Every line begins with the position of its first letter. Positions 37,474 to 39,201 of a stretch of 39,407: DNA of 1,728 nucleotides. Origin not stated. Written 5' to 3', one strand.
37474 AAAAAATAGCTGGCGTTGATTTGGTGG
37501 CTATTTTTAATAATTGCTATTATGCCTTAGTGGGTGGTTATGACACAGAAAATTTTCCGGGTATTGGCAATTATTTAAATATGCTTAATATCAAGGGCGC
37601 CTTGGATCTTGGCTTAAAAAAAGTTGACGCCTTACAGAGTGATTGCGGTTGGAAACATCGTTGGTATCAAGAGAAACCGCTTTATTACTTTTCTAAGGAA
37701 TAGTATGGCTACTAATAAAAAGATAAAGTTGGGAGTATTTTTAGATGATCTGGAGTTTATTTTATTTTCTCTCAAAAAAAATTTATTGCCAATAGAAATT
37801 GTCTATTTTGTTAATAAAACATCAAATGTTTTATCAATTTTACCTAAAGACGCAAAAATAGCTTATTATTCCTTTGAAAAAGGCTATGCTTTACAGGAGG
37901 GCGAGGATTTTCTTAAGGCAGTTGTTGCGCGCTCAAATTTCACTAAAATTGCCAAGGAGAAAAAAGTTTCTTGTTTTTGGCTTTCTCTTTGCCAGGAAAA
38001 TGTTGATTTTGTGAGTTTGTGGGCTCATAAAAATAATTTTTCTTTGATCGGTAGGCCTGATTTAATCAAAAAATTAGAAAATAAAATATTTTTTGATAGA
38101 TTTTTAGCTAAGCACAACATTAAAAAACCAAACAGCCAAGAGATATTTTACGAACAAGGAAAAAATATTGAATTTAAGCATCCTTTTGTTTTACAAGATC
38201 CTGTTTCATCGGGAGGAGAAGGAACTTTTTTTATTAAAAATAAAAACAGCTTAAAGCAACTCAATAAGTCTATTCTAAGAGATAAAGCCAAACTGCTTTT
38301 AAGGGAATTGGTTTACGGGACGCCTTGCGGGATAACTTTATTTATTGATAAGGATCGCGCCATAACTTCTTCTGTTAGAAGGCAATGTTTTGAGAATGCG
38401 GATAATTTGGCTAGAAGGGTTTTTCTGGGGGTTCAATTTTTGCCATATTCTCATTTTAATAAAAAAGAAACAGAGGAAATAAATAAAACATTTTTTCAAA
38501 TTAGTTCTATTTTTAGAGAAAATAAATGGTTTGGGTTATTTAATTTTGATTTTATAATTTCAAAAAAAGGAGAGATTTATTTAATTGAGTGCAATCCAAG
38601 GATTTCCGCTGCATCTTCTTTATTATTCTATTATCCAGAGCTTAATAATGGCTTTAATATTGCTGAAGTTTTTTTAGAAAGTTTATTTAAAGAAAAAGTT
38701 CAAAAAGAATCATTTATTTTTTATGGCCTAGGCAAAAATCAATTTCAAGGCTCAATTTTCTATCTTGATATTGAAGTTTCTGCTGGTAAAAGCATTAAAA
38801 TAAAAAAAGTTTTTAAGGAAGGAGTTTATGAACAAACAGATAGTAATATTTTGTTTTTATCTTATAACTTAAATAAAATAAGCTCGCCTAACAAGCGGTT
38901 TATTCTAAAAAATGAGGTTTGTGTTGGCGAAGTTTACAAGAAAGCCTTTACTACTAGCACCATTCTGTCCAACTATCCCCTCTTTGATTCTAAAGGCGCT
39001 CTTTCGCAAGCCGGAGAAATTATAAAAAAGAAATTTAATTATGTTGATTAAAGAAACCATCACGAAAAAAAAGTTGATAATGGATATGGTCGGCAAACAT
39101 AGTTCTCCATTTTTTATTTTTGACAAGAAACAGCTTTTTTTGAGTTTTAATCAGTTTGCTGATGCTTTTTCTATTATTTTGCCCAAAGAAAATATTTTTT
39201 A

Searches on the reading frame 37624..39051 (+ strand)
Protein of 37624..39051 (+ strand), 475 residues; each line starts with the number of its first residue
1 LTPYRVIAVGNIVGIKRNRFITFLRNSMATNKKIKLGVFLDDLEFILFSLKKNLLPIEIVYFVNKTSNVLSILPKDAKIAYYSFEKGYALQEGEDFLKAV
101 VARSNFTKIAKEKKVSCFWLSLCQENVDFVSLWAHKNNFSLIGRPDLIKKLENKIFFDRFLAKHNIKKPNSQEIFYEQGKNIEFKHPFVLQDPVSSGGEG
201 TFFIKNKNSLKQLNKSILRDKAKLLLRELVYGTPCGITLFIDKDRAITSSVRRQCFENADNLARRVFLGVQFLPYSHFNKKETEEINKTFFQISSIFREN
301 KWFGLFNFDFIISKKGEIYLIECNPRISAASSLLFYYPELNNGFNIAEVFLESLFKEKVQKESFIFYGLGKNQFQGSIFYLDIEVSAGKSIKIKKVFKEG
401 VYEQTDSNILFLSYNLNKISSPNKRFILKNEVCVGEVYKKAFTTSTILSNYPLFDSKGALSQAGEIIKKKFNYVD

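Call 53: search_protein_families(library=pfam, proteins=[window:37624-39051:+])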
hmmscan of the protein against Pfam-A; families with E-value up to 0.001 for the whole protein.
window:37624-39051:+ (475 aa): 2 families
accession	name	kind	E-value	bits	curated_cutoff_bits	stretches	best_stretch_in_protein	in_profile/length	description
PF02655.19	ATP-grasp_3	-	2.9e-12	47.4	23.2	1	152-329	2-159/160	ATP-grasp domain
PF02786.22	CPSase_L_D2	-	7.5e-05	22.8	19.8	1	183-333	36-186/211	Carbamoyl-phosphate synthase L chain, ATP binding domain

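Call 59: find_encoding_contigs(protein=window:37624-39051:+, flank=10000, max_places=4)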
Protein window:37624-39051:+ (475 aa): no gene with exactly this product is on record in the collection.
